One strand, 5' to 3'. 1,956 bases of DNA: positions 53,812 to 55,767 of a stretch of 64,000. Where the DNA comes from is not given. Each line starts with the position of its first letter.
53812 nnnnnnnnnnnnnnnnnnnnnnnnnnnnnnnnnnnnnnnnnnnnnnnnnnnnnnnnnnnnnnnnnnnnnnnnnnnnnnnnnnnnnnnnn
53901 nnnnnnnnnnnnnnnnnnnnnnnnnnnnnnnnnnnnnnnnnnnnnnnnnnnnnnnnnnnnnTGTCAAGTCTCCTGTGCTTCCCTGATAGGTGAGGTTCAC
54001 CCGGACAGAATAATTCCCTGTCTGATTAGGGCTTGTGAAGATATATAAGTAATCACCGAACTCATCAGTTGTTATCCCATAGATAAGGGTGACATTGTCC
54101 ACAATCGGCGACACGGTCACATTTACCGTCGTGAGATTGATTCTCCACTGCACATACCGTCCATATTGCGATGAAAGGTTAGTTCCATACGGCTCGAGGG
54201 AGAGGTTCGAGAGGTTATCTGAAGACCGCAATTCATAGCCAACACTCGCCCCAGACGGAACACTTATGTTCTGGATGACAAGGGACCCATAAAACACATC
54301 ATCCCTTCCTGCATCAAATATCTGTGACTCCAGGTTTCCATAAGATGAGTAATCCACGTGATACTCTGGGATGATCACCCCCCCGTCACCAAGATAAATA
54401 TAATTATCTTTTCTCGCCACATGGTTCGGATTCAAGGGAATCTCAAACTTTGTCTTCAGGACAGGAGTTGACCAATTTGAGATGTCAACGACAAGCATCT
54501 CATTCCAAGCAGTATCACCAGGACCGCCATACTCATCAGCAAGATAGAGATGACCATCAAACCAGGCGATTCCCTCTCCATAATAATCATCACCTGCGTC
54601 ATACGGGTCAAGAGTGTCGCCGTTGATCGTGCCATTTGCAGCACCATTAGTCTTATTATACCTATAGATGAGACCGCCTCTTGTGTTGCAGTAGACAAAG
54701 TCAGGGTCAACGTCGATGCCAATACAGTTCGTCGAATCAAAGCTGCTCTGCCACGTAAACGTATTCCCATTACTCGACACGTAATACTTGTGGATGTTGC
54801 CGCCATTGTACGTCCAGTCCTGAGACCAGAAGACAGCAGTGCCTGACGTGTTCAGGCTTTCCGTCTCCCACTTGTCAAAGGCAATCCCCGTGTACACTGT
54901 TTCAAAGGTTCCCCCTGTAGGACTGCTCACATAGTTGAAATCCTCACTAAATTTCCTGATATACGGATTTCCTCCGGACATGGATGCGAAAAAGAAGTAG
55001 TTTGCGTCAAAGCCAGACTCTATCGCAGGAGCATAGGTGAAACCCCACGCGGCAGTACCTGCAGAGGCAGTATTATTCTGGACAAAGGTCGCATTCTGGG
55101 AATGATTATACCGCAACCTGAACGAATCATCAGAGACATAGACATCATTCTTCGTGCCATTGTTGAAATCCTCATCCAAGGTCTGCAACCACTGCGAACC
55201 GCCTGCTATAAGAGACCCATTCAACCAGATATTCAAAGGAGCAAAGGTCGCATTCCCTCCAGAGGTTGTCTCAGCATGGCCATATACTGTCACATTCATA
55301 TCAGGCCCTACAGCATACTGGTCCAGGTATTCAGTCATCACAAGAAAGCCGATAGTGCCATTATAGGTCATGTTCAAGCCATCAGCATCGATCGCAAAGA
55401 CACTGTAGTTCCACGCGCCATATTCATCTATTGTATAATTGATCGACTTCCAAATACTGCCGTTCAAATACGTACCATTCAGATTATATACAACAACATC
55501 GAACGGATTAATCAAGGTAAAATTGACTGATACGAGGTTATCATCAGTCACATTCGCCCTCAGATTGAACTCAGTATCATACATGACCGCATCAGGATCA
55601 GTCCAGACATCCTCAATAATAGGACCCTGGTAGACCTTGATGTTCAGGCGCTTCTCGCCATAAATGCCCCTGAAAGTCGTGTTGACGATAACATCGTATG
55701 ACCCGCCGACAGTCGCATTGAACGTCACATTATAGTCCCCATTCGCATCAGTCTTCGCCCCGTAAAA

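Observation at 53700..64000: Modular tandem array (>=6 modules of ~551 aa) with evidence of recent homogenisation between modules 1 and 4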

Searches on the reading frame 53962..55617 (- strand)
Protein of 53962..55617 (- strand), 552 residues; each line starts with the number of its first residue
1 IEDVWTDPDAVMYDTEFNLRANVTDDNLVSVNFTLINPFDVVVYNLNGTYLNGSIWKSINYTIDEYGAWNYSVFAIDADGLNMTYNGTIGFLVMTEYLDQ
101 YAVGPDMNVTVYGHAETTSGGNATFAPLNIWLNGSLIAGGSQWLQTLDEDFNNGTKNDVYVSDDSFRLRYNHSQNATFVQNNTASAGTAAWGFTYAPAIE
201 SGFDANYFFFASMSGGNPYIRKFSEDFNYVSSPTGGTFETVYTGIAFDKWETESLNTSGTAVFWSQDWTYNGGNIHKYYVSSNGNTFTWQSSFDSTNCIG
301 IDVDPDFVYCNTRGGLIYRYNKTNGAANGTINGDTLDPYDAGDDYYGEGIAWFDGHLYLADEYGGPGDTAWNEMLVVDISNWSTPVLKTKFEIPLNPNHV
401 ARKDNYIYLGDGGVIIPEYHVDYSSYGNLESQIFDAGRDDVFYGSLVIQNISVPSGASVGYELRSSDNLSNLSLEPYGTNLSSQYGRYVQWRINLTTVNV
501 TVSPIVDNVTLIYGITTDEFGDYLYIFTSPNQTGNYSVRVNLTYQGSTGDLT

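Call 11: search_protein_families(library=pfam, proteins=[window:53962-55617:-], max_evalue=0.1)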
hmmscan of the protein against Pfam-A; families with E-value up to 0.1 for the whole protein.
window:53962-55617:- (552 aa): 1 family
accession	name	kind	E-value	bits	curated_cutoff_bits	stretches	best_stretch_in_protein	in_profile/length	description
PF08309.17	LVIVD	-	0.0002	21.1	20.2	1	371-390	20-39/42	LVIVD repeat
